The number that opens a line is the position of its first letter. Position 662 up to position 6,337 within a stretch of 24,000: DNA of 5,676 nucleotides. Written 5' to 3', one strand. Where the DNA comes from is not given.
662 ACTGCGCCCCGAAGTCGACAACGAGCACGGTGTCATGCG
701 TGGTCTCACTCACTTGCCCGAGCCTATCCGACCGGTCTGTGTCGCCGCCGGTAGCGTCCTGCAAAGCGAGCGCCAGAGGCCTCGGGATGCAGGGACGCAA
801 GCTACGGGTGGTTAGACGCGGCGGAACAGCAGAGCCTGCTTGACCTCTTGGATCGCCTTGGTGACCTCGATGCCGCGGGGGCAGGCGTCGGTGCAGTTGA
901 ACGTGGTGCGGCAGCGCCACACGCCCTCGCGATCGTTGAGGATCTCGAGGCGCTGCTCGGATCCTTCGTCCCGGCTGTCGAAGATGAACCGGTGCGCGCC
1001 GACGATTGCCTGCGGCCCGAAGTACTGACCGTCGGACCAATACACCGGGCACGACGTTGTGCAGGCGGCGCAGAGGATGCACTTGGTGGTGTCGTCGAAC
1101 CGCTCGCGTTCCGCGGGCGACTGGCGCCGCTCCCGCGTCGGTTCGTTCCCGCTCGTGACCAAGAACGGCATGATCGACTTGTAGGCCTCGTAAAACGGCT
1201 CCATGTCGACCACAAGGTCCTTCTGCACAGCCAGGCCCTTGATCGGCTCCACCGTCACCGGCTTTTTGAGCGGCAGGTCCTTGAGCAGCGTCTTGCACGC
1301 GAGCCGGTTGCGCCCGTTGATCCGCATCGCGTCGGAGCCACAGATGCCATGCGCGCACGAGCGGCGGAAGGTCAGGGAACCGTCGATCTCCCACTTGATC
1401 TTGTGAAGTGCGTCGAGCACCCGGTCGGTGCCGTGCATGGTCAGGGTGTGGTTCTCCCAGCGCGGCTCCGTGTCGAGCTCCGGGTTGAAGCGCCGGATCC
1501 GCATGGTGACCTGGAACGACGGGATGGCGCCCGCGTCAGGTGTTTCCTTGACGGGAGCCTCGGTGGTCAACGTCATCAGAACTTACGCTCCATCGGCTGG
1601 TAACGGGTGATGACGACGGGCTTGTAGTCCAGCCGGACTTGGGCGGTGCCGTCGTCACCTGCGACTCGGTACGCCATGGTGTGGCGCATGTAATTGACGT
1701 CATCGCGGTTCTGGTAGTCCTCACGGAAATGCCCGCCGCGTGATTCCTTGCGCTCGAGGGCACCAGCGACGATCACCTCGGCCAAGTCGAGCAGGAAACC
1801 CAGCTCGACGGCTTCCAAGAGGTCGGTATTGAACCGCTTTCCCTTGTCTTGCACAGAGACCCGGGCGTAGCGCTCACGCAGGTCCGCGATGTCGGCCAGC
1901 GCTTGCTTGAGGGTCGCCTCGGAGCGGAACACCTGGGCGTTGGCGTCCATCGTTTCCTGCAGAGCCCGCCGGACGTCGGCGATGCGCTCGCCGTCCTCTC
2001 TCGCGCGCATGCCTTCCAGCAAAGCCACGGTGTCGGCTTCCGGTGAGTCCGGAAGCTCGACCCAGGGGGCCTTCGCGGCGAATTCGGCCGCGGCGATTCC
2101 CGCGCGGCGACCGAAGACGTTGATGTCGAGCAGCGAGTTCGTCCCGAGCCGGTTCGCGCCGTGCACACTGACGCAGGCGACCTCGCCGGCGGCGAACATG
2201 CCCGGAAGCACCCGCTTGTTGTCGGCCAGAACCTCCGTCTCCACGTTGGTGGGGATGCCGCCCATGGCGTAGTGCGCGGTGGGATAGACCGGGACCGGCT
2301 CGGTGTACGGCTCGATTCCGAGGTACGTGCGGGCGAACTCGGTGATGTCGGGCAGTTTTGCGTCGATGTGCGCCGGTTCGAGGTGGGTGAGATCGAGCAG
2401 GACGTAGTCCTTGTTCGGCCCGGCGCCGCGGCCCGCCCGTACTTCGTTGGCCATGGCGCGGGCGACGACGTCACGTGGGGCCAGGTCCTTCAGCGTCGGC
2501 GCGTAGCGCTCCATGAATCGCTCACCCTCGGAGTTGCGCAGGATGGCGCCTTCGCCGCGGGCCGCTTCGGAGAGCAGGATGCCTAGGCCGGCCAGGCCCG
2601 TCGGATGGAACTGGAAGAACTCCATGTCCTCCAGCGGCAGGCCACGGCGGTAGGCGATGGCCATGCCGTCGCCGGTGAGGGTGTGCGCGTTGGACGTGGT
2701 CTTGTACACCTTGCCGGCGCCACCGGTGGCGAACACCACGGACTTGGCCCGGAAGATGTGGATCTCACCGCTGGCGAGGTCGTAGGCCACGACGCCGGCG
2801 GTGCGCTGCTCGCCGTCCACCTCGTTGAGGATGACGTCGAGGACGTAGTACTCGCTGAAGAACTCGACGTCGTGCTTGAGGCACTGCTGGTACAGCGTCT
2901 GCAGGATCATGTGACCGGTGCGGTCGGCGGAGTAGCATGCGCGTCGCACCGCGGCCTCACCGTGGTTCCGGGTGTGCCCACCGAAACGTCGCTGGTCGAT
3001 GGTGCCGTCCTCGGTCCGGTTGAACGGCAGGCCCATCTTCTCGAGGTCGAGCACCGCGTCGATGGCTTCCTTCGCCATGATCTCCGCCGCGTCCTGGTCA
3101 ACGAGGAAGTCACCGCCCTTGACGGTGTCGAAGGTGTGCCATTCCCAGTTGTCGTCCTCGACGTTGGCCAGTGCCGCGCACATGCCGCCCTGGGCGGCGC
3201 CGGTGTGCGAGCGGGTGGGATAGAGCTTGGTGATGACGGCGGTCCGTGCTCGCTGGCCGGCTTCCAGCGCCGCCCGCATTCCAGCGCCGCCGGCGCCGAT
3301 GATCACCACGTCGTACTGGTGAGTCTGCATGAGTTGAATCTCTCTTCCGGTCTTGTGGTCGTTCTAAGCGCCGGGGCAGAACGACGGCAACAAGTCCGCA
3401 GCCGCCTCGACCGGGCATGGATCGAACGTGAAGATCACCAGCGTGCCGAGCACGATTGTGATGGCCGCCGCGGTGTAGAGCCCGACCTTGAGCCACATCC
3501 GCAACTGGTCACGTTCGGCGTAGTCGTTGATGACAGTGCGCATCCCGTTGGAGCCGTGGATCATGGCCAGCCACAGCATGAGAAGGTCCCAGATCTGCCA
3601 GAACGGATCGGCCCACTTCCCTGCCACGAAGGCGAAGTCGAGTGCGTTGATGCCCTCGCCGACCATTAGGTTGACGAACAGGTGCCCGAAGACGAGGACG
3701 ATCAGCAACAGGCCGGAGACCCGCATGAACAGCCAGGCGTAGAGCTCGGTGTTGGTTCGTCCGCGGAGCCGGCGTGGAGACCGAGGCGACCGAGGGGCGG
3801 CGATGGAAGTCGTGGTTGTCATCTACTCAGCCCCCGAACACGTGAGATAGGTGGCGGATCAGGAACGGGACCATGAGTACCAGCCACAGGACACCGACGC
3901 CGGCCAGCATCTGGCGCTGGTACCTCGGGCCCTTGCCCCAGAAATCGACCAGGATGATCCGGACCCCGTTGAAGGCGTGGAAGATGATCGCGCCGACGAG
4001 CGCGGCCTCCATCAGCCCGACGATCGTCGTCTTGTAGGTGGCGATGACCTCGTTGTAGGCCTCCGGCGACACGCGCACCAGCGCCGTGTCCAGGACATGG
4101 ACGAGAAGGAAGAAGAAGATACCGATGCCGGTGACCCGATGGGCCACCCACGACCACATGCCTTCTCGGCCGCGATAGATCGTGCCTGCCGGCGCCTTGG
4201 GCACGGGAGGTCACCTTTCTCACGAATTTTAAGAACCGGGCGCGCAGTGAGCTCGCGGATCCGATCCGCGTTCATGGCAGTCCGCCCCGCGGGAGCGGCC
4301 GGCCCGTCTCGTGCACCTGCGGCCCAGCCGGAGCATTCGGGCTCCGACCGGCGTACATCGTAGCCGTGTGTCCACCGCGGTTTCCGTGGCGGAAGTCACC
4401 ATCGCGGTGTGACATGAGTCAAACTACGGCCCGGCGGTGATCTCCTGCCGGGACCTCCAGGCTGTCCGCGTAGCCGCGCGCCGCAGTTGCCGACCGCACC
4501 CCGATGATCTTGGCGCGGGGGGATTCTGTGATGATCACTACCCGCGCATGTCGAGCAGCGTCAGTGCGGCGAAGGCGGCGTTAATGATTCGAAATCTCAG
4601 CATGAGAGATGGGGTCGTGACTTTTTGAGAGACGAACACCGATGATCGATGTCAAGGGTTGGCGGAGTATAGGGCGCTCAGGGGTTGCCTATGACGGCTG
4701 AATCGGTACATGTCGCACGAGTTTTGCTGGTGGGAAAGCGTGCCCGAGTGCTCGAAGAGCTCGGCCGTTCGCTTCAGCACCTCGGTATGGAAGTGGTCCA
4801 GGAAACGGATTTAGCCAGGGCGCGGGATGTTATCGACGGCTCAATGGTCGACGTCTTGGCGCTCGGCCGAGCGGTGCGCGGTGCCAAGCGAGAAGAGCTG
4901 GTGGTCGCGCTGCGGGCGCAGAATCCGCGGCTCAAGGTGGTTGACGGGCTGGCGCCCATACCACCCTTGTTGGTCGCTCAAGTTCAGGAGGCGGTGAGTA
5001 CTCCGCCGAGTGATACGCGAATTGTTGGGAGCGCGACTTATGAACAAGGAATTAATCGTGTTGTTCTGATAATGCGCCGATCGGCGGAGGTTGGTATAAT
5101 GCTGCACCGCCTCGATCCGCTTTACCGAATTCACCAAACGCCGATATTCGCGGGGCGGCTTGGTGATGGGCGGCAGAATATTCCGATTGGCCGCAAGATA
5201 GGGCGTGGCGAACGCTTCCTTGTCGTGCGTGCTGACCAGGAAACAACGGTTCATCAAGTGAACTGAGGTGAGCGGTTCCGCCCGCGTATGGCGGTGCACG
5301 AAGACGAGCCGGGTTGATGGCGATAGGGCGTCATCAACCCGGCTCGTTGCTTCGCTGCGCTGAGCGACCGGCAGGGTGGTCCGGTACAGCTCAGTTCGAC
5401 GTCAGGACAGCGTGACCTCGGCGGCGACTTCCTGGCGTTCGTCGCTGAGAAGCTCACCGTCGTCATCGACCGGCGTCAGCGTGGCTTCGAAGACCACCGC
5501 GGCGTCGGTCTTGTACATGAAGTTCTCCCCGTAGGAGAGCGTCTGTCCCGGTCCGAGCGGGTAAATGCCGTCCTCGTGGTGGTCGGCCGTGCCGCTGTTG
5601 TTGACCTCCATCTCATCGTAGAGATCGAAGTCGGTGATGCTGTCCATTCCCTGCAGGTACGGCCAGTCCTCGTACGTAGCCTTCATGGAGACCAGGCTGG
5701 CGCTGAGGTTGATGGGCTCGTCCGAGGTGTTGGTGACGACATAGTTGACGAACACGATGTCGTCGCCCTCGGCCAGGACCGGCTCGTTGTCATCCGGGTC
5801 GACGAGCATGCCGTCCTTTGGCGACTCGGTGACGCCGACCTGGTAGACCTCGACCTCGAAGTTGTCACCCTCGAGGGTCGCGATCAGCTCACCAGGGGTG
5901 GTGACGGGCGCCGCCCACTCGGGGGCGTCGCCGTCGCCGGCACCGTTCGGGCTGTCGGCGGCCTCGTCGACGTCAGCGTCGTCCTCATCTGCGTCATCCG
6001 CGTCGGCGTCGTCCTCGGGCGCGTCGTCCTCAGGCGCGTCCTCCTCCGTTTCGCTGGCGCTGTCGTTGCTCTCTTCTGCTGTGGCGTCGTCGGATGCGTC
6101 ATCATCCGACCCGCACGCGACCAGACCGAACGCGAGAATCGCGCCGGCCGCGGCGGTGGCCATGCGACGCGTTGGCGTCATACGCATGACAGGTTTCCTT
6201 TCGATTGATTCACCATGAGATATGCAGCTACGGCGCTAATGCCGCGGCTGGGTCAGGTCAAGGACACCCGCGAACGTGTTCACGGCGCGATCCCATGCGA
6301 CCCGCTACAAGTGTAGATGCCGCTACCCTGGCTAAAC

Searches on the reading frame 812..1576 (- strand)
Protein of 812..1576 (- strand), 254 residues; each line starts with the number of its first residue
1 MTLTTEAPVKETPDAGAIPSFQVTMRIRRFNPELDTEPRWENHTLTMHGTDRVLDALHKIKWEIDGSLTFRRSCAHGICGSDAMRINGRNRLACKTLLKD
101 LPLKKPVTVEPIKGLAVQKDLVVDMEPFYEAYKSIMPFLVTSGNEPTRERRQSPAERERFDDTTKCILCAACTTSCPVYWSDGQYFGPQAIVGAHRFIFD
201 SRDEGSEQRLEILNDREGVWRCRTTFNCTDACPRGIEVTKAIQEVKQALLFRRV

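Call 114: search_protein_families(library=pfam, proteins=[window:812-1576:-], max_evalue=0.001)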
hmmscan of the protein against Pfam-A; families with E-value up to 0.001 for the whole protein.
window:812-1576:- (254 aa): 9 families
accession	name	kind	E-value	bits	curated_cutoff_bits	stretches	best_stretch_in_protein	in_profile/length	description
PF13085.11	Fer2_3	-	1.2e-33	115.7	27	1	25-129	2-106/107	2Fe-2S iron-sulfur cluster binding domain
PF13237.11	Fer4_10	-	4.3e-12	46.2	25.5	1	161-233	4-53/53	4Fe-4S dicluster domain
PF13183.11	Fer4_8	-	1.6e-11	45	27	1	164-236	3-68/68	4Fe-4S dicluster domain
PF13534.11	Fer4_17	-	2.7e-07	31.5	22.2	1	165-236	1-60/61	4Fe-4S dicluster domain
PF12838.12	Fer4_7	-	4e-06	27.6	27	1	165-236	1-52/52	4Fe-4S dicluster domain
PF13187.11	Fer4_9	-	2.1e-05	24.9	27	0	165-235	1-50/52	4Fe-4S dicluster domain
PF12837.12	Fer4_6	-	0.00025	21.3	25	0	162-178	5-21/24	4Fe-4S binding domain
PF00037.32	Fer4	-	0.00041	20.5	21.1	0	162-178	4-20/24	4Fe-4S binding domain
PF13746.11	Fer4_18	-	0.00059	20.4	27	0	149-178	44-73/114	4Fe-4S dicluster domain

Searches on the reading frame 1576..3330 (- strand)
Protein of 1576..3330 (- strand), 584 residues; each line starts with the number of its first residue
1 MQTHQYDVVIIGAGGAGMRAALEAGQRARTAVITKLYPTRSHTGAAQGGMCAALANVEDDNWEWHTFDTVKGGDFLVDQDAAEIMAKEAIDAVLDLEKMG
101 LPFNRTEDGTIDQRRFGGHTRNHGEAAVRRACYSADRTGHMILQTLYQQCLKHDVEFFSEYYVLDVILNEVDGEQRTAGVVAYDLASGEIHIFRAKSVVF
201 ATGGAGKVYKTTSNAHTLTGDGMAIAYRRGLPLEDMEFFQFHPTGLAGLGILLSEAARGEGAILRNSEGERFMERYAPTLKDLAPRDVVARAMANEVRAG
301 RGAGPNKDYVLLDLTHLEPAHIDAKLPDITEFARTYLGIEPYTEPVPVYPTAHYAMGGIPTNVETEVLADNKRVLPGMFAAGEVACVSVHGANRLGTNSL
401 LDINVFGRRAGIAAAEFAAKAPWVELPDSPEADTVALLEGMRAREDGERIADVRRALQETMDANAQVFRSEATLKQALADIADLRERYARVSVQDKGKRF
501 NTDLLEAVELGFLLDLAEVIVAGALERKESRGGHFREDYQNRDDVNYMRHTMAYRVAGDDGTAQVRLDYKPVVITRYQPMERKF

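Call 114: search_protein_families(library=pfam, proteins=[window:1576-3330:-], max_evalue=0.001)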
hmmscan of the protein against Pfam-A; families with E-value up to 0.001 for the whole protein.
window:1576-3330:- (584 aa): 6 families
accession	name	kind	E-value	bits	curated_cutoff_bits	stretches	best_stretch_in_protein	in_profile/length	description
PF00890.30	FAD_binding_2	-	2.1e-112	376.8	20.4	1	7-400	1-414/414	FAD binding domain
PF02910.25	Succ_DH_flav_C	-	6.8e-46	155.9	20.8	1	454-583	1-129/130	Fumarate reductase flavoprotein C-term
PF03486.20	HI0933_like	-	3.5e-09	36.9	50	1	133-385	102-220/244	HI0933-like protein Rossmann domain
PF01946.23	Thi4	-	9.5e-07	28.7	26.2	0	5-57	17-69/235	Thi4 family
PF01266.30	DAO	-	3.5e-06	27.2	27.9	1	7-205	1-205/353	FAD dependent oxidoreductase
PF07992.20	Pyr_redox_2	-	8.4e-05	22.6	26.1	0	6-42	1-31/291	Pyridine nucleotide-disulphide oxidoreductase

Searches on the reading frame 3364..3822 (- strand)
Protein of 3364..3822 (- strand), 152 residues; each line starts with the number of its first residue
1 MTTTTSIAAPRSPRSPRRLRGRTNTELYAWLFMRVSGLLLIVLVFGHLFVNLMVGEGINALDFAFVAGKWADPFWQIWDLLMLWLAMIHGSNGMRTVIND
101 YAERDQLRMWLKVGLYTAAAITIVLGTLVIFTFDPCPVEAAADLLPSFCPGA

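Call 114: search_protein_families(library=pfam, proteins=[window:3364-3822:-], max_evalue=0.001)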
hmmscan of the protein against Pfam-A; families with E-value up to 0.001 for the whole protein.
window:3364-3822:- (152 aa): 2 families
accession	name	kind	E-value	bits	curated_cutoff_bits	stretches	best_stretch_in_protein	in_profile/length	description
PF01127.27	Sdh_cyt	-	4.3e-18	66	25.8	1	10-123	3-120/122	Succinate dehydrogenase/Fumarate reductase transmembrane subunit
PF05328.17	CybS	-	0.00065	19.8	27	0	74-126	59-111/133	CybS, succinate dehydrogenase cytochrome B small subunit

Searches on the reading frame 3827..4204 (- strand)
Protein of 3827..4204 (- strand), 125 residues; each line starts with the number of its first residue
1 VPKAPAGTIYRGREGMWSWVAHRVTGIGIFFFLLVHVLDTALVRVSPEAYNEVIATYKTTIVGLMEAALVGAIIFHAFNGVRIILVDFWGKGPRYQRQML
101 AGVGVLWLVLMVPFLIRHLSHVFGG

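Call 114: search_protein_families(library=pfam, proteins=[window:3827-4204:-], max_evalue=0.001)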
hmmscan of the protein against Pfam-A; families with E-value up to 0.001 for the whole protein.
window:3827-4204:- (125 aa): 2 families
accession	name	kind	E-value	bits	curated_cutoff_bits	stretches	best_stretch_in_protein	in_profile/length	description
PF01127.27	Sdh_cyt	-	2.4e-20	73.3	25.8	1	2-110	6-116/122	Succinate dehydrogenase/Fumarate reductase transmembrane subunit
PF01794.25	Ferric_reduct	-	0.00019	21.9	28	1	19-89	34-106/121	Ferric reductase like transmembrane component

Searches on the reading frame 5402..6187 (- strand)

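Call 6: search_protein_families(library=pfam, proteins=[window:5402-6187:-], max_evalue=1)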
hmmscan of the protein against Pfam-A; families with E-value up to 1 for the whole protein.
window:5402-6187:- (261 aa): 3 families
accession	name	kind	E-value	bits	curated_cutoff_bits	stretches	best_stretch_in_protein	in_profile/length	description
PF16729.10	DUF5067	-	0.00044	20.6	27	1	105-173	16-74/126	Domain of unknown function (DUF5067)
PF01851.28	PC_rep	-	0.017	15.9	21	1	15-31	1-18/35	Proteasome/cyclosome repeat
PF09073.15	BUD22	-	0.33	10.6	37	1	32-81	159-206/435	BUD22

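Call 7: search_protein_families(library=ncbifam, proteins=[window:5402-6187:-], max_evalue=1)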
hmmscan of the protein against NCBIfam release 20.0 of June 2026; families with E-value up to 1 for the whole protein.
window:5402-6187:- (261 aa): 6 families
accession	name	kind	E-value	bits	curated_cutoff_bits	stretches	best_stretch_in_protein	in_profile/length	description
NF053532.1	lipo_SCO4651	subfamily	0.0029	17.3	65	1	7-44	1-38/277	SCO4651 family lipoprotein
NF053527.1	lipo_Cory_WKLS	subfamily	0.0033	17.4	105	1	11-57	2-48/166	WKL family lipoprotein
NF052551.1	EnvBioLpgNMYCTU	equivalog_domain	0.012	15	250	1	7-95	2-88/227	envelope biogenesis lipoprotein LpqN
NF053526.1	Myco_lipo_LppK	equivalog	0.025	14.5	125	1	6-57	4-56/167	lipoprotein LppK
NF041941.1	lipo_FMN_PplA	exception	0.06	12.5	325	1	10-50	7-47/302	extracellular electron transfer flavoprotein PplA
NF045774.1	cytochro_C551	exception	0.34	10.9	118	1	12-47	8-42/110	cytochrome c551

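Call 64: search_protein_families(library=padloc, proteins=[window:5402-6187:-], max_evalue=0.1)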
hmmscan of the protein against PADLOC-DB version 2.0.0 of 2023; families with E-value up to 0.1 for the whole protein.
window:5402-6187:- (261 aa): 0 families

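Call 65: search_protein_families(library=phrogs, proteins=[window:5402-6187:-], max_evalue=0.1)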
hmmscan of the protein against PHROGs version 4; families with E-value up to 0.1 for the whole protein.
window:5402-6187:- (261 aa): 5 families
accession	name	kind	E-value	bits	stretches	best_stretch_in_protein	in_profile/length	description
phrog_806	-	unknown function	0.00021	22.4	0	13-49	13-48/187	-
phrog_3727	-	unknown function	0.0016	19.3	0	16-59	11-54/209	-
phrog_9170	-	unknown function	0.0066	17.2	1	8-55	3-51/159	-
phrog_32721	-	unknown function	0.032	15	1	9-48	6-44/171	-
phrog_3641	-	unknown function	0.048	14.9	1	3-37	3-33/69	-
